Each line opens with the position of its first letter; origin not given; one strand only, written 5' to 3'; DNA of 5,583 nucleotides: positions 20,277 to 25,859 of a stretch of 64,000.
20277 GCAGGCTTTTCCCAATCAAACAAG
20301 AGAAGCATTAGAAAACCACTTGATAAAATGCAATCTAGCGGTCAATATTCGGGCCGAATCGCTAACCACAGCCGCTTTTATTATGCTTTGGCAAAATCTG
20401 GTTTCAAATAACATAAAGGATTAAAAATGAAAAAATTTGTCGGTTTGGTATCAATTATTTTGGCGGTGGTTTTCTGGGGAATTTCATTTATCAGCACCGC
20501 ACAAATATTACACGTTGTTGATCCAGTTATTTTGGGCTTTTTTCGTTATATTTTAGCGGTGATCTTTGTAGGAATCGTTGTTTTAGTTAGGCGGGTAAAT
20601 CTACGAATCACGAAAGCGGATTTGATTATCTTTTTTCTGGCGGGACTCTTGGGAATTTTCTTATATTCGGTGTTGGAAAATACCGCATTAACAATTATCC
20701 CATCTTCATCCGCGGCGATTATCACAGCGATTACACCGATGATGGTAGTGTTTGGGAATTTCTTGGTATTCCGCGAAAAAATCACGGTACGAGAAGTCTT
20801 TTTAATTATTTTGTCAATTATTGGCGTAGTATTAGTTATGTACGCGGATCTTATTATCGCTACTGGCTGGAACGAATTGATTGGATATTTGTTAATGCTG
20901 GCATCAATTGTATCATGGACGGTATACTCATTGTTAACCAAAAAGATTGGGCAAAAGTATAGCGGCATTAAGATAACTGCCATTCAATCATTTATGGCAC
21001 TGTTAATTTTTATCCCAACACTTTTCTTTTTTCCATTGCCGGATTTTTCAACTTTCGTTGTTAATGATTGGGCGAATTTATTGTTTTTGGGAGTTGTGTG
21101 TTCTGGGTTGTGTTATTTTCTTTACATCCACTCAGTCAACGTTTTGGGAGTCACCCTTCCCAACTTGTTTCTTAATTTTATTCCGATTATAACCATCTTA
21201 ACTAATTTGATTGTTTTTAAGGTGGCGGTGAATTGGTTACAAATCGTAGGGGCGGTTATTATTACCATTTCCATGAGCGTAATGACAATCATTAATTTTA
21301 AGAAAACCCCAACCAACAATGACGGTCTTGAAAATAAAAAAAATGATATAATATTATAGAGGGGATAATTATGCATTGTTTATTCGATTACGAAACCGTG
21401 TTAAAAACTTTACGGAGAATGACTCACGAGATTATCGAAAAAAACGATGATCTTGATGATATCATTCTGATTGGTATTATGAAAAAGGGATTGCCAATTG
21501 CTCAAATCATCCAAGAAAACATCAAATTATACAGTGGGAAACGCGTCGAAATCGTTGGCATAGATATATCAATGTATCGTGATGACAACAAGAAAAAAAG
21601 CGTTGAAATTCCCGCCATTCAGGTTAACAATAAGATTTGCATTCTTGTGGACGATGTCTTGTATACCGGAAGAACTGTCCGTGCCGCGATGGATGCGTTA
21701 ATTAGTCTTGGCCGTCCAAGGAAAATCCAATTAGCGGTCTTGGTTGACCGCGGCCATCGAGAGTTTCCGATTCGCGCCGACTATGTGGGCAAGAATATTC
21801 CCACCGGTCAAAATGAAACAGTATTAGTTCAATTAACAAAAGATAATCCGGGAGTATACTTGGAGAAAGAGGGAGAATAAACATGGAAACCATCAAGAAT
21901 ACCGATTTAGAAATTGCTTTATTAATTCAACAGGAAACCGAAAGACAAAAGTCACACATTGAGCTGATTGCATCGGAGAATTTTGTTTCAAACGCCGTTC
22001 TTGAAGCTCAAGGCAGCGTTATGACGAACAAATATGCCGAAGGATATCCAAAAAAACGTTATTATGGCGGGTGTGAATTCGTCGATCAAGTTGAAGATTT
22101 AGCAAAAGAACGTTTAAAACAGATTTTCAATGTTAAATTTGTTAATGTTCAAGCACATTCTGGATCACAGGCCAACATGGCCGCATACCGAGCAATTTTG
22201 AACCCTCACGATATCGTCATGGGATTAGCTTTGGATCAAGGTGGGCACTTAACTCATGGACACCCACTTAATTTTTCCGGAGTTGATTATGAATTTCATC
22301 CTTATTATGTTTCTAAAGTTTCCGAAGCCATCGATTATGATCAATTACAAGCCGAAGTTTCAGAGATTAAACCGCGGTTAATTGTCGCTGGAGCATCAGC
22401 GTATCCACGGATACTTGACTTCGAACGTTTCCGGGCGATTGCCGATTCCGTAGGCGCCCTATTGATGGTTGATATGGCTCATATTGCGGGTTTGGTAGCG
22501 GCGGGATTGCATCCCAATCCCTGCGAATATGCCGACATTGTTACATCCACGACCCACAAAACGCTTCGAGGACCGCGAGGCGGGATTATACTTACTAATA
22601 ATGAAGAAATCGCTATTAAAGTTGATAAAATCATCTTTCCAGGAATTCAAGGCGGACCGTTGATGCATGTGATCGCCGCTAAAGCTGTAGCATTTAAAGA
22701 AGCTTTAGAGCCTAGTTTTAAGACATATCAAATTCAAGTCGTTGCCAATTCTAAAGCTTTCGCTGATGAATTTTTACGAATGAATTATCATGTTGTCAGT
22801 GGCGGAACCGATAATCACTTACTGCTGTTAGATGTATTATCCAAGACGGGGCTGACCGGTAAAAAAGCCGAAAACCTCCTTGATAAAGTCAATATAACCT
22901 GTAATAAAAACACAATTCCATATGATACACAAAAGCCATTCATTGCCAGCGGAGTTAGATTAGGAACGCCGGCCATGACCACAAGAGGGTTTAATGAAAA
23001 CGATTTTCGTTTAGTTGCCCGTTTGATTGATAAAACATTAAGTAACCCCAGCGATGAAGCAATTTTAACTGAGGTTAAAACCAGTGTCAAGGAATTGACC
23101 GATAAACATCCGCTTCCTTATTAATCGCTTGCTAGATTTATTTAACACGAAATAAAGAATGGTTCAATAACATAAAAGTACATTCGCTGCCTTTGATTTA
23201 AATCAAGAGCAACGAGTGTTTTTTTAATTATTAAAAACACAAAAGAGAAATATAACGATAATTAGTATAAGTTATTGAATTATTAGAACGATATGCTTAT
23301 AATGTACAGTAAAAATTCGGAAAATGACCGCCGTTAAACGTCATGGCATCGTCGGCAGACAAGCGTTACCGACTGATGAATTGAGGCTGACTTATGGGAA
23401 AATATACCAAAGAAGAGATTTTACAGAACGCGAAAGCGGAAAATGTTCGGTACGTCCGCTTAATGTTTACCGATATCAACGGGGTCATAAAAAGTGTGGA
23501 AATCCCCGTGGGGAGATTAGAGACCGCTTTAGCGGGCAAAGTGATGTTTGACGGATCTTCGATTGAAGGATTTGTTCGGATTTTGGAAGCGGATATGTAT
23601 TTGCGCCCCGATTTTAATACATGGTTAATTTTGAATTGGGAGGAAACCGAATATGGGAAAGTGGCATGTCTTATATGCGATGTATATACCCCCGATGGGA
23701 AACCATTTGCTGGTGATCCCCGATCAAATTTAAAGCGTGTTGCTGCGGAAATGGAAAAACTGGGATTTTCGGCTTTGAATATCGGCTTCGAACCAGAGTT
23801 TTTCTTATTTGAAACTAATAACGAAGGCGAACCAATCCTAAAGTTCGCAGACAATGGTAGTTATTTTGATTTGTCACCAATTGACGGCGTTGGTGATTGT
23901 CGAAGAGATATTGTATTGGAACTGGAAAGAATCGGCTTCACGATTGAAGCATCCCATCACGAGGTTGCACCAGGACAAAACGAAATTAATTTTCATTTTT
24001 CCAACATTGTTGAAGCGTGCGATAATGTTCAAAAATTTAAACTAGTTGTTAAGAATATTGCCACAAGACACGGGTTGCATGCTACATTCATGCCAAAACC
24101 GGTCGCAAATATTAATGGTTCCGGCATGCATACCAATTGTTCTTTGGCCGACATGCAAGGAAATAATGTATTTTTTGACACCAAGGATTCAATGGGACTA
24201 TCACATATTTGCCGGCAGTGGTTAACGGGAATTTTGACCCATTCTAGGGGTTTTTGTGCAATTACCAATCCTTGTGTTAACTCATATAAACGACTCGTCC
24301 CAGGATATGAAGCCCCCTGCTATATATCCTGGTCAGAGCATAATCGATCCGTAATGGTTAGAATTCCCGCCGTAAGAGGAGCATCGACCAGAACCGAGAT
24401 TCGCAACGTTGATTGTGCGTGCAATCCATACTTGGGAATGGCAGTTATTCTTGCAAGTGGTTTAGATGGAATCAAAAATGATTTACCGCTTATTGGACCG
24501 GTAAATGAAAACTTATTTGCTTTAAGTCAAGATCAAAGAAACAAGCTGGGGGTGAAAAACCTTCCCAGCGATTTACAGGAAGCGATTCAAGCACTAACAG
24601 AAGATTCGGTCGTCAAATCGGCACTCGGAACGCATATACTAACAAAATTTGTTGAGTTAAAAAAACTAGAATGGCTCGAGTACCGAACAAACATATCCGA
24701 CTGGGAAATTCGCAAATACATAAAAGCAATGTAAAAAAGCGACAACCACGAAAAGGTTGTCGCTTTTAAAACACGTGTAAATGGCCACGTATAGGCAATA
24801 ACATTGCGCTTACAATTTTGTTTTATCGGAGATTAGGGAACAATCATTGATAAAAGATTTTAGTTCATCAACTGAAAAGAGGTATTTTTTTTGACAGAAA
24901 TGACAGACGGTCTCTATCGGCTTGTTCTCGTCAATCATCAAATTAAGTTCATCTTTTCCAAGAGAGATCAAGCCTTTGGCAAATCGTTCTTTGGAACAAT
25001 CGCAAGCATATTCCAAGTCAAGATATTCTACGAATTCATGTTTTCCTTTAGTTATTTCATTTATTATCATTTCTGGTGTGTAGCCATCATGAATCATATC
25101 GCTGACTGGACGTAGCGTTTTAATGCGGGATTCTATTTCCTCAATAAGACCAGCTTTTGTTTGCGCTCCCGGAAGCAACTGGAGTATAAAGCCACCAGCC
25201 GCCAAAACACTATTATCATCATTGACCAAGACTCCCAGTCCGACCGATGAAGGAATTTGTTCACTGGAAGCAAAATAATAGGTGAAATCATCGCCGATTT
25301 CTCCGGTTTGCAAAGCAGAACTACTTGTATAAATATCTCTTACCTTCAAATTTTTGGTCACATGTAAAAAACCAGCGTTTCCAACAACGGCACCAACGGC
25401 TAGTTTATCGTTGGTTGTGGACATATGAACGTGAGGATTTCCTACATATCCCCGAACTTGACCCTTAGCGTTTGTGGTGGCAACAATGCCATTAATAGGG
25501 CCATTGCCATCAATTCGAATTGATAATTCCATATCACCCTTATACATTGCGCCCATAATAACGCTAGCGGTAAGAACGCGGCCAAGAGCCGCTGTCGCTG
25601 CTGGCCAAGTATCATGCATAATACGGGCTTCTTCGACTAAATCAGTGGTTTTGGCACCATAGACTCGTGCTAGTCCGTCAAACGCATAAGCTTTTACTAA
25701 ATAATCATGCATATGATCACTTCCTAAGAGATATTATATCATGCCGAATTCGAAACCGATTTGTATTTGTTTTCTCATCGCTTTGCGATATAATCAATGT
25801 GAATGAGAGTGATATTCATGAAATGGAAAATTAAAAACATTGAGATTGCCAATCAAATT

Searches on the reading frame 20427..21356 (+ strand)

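Call 68: search_protein_families(library=pfam, proteins=[window:20427-21356:+], max_evalue=0.000001)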
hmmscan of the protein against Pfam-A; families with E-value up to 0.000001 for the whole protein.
window:20427-21356:+ (310 aa): 1 family
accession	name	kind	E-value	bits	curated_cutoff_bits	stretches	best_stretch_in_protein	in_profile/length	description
PF00892.27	EamA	-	1.2e-38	132.8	28.2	2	6-138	3-134/135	EamA-like transporter family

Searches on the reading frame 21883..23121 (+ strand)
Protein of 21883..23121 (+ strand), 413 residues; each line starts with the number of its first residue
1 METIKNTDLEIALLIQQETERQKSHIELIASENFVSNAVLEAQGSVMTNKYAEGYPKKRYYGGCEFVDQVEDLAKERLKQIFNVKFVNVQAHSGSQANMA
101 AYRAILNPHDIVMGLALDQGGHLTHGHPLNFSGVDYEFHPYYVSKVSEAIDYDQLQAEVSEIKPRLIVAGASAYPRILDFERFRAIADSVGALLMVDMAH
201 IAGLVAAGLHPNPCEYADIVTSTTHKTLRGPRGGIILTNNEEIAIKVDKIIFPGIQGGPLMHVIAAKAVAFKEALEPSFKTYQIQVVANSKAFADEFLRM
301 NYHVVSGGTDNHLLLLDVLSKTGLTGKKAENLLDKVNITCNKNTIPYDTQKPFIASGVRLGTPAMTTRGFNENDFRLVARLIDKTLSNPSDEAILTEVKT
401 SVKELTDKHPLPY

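Call 68: search_protein_families(library=pfam, proteins=[window:21883-23121:+], max_evalue=0.000001)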
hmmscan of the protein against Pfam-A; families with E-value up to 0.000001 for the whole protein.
window:21883-23121:+ (413 aa): 2 families
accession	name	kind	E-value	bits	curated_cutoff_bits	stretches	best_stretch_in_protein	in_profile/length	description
PF00464.25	SHMT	-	6.9e-169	562.1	27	1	5-382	2-399/399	Serine hydroxymethyltransferase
PF00155.27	Aminotran_1_2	-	1.8e-07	31.1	19.7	1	75-366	48-350/361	Aminotransferase class I and II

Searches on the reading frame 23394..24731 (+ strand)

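Call 68: search_protein_families(library=pfam, proteins=[window:23394-24731:+], max_evalue=0.000001)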
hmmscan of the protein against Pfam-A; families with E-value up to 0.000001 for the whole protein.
window:23394-24731:+ (446 aa): 2 families
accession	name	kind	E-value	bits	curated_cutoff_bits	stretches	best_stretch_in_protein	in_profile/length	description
PF00120.29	Gln-synt_C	-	6.9e-127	423.7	24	1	107-442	2-344/344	Glutamine synthetase, catalytic domain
PF03951.24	Gln-synt_N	-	3.3e-27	94.4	33.4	1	17-100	1-82/82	Glutamine synthetase, beta-Grasp domain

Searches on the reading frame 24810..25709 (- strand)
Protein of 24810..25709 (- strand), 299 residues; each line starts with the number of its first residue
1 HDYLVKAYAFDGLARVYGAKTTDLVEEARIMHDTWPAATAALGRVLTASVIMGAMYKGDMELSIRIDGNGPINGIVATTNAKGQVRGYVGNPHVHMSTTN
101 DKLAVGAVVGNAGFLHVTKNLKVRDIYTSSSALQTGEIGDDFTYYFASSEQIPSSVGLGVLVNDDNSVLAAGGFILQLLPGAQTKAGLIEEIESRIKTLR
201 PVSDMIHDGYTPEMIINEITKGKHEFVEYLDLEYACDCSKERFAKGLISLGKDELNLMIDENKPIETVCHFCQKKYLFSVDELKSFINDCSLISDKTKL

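Call 35: search_protein_families(library=pfam, proteins=[window:24810-25709:-], max_evalue=0.00001)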
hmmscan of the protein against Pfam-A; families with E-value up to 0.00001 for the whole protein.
window:24810-25709:- (299 aa): 1 family
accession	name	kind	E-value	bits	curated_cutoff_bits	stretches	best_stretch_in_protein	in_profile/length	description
PF01430.24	HSP33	-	3.5e-90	302.6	21.4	1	2-279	1-273/273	Hsp33 protein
